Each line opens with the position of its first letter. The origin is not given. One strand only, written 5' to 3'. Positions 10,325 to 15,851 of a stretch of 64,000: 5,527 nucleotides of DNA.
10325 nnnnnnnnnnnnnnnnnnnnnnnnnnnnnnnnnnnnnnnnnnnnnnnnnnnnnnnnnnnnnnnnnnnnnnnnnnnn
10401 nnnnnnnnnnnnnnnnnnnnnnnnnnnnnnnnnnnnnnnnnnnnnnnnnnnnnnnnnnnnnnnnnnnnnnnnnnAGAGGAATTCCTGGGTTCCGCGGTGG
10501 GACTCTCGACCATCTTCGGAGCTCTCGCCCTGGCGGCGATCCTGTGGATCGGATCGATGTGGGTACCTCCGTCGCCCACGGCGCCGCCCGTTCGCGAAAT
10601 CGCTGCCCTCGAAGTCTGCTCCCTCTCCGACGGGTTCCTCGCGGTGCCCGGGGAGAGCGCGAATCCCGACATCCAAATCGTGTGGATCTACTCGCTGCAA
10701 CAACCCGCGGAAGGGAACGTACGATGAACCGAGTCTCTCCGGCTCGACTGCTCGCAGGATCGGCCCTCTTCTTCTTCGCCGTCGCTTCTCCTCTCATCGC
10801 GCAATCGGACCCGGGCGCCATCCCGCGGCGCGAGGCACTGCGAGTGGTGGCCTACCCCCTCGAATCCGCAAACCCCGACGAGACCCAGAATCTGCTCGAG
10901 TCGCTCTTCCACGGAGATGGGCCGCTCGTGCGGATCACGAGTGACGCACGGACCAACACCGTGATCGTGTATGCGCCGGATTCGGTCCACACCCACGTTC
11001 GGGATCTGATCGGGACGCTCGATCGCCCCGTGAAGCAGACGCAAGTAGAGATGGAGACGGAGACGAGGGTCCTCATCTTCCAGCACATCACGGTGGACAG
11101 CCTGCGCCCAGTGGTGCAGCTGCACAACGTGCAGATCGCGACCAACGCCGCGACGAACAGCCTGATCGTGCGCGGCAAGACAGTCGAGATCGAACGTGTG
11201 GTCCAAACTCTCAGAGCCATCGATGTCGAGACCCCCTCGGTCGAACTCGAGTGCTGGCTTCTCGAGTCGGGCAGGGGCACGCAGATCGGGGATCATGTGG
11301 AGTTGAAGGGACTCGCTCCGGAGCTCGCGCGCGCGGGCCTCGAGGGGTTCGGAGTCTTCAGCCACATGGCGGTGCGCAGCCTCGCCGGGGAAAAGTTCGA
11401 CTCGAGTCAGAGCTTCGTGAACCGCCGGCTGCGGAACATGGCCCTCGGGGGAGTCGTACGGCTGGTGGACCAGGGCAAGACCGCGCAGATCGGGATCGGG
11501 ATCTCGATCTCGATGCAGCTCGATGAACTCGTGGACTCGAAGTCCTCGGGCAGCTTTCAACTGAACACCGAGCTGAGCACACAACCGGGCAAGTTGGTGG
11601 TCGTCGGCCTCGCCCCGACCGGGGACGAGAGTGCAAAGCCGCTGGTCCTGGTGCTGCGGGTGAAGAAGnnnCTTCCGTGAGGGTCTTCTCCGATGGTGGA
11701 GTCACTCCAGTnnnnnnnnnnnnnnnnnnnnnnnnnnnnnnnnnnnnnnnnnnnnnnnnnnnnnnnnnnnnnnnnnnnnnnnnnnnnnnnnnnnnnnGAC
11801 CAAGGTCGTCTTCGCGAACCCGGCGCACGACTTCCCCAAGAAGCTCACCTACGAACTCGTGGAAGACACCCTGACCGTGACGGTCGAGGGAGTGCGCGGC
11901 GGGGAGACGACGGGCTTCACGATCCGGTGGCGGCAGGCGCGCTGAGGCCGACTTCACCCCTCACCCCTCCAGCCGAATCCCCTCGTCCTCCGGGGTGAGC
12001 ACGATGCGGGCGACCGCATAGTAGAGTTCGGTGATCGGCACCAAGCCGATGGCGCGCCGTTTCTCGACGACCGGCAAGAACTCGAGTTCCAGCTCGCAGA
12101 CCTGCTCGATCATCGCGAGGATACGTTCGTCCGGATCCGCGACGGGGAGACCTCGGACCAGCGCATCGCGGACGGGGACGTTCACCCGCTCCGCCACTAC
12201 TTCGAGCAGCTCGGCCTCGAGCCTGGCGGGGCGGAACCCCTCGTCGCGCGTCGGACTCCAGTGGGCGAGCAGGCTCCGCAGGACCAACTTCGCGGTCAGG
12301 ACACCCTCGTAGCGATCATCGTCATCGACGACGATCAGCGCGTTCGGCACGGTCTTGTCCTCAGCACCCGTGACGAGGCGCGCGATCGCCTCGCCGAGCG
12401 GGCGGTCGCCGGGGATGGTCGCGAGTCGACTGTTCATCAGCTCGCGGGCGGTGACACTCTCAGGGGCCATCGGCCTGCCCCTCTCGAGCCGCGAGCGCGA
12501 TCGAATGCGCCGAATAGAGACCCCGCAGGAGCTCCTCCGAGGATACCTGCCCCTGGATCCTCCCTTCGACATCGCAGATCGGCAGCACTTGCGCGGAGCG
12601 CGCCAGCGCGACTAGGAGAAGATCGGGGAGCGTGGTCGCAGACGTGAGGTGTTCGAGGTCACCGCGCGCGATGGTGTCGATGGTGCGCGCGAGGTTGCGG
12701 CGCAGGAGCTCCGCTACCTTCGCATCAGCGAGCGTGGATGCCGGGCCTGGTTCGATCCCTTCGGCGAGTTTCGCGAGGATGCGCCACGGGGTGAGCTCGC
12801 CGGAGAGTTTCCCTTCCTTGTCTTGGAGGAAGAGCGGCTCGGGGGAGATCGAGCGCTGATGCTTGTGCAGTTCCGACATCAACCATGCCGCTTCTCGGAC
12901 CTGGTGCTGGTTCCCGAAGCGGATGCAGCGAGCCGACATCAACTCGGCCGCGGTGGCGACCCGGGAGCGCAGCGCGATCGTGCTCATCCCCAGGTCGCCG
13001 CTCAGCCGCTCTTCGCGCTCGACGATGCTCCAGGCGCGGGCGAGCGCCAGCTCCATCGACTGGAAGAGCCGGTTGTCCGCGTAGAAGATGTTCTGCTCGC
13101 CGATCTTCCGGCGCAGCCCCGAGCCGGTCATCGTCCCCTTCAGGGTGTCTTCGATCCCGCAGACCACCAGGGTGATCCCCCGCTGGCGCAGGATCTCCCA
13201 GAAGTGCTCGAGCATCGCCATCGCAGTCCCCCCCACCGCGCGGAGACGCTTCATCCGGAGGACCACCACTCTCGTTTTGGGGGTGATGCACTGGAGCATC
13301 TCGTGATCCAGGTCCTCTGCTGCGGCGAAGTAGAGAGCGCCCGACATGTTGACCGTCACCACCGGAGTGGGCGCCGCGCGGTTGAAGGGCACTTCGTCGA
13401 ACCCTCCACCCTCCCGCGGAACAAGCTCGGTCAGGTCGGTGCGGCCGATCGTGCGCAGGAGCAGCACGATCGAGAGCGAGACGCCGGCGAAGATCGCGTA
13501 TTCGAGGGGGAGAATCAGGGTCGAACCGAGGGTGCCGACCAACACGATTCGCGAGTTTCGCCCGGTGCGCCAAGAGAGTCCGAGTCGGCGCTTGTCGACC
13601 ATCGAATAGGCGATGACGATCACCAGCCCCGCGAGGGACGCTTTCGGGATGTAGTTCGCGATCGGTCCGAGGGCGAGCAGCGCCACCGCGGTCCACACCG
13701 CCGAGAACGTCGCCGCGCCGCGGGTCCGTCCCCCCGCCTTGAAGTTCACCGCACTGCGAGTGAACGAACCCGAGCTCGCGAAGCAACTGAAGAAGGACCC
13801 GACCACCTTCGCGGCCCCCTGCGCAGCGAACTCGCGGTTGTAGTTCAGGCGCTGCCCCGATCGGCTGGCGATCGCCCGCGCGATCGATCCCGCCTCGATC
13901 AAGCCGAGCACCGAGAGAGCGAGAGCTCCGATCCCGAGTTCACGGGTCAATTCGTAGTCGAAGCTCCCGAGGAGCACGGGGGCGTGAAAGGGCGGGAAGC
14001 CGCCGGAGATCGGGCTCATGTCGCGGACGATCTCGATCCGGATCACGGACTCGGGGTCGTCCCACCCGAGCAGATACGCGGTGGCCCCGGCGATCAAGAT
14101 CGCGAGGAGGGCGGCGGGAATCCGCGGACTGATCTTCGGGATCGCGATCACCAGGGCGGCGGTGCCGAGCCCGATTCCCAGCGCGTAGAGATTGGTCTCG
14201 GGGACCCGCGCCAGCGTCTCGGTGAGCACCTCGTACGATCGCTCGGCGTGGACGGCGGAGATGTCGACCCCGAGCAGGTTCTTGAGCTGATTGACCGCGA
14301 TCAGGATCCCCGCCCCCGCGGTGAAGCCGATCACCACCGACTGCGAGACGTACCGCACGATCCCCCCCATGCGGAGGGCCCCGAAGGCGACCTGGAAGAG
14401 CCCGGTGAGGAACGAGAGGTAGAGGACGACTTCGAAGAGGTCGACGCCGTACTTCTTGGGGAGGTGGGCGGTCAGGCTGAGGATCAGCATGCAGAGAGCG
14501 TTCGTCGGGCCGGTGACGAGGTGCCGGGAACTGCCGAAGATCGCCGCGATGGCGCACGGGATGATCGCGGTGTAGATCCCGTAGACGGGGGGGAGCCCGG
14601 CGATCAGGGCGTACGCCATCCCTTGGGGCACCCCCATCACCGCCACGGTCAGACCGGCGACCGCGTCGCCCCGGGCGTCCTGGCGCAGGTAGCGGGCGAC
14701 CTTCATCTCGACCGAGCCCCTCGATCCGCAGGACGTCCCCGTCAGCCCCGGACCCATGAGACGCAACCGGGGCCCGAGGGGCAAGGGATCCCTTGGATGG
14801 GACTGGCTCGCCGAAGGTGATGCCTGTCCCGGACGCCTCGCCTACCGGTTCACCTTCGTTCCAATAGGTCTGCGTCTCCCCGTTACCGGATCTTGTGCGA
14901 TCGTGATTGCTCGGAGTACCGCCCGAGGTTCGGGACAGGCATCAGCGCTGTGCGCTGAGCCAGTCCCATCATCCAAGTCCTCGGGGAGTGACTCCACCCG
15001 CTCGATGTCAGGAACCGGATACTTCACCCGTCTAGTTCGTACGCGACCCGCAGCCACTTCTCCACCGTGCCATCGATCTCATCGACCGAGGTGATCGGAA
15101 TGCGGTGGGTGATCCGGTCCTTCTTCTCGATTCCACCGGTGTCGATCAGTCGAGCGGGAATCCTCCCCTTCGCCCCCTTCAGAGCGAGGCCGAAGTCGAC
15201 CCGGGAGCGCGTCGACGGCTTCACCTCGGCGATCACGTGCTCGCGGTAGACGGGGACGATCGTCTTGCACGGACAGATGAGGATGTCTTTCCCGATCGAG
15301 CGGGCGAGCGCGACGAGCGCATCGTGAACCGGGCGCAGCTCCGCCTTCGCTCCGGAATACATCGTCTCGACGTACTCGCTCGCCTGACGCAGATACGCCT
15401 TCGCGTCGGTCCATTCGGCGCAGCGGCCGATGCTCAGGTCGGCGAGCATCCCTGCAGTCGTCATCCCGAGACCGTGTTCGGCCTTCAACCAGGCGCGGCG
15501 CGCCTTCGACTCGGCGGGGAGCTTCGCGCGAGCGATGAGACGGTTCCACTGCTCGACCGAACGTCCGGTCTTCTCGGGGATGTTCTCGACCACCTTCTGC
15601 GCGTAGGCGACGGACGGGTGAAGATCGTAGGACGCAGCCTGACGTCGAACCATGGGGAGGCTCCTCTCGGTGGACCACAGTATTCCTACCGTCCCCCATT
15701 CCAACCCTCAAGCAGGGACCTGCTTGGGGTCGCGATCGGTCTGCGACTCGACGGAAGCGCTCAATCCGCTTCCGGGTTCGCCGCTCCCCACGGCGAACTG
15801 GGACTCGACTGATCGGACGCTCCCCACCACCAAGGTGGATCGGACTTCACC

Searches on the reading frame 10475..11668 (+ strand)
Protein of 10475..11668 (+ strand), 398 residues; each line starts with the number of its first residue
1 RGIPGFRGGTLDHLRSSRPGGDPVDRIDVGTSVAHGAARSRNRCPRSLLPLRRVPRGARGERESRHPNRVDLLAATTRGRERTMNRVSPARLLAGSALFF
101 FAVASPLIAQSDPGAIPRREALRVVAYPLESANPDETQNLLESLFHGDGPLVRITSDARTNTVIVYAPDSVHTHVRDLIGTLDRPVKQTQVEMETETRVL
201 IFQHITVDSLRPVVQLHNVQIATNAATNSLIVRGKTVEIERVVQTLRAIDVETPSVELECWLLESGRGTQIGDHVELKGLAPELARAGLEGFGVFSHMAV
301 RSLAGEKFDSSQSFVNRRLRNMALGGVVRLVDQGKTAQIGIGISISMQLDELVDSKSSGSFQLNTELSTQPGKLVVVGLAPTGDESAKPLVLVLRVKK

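Call 19: search_protein_families(library=pfam, proteins=[window:10475-11668:+], max_evalue=0.001)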
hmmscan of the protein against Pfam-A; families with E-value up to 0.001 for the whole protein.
window:10475-11668:+ (398 aa): 1 family
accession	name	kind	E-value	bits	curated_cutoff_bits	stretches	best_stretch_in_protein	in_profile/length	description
PF03958.22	Secretin_N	-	1.9e-18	66.8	28.2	2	126-188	3-69/69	Bacterial type II/III secretion system short domain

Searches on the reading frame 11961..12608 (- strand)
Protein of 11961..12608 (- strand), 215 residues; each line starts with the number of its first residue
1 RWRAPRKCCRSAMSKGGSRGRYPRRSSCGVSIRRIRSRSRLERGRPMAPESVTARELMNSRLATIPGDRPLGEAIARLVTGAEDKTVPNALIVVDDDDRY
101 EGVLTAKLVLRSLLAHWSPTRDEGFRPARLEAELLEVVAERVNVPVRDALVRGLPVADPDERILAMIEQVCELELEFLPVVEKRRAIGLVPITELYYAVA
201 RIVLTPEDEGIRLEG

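Call 19: search_protein_families(library=pfam, proteins=[window:11961-12608:-], max_evalue=0.001)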
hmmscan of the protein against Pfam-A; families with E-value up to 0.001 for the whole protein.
window:11961-12608:- (215 aa): 1 family
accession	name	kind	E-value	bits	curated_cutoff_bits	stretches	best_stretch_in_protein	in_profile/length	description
PF00571.33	CBS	-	1.2e-09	38.8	24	1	54-113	1-55/57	CBS domain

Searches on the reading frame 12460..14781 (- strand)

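Call 19: search_protein_families(library=pfam, proteins=[window:12460-14781:-], max_evalue=0.001)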
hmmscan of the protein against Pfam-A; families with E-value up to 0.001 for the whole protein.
window:12460-14781:- (773 aa): 3 families
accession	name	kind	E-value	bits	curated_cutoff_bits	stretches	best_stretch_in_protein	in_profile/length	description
PF00916.26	Sulfate_transp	-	2.8e-87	293.4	23.2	1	37-410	2-373/380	Sulfate permease family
PF01740.26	STAS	-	1.6e-11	44.4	22.6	1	473-566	9-100/106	STAS domain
PF13466.11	STAS_2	-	0.0003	21.3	29.2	0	478-556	2-79/80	STAS domain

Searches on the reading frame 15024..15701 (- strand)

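Call 19: search_protein_families(library=pfam, proteins=[window:15024-15701:-], max_evalue=0.001)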
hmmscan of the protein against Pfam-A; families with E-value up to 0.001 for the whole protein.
window:15024-15701:- (225 aa): 2 families
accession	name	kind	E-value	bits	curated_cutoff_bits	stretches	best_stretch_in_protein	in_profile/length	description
PF18899.5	DUF5655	-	1.9e-14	54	24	1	112-223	2-108/109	Domain of unknown function (DUF5655)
PF14117.11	DUF4287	-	2.7e-11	43.8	27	1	35-83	3-51/60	Domain of unknown function (DUF4287)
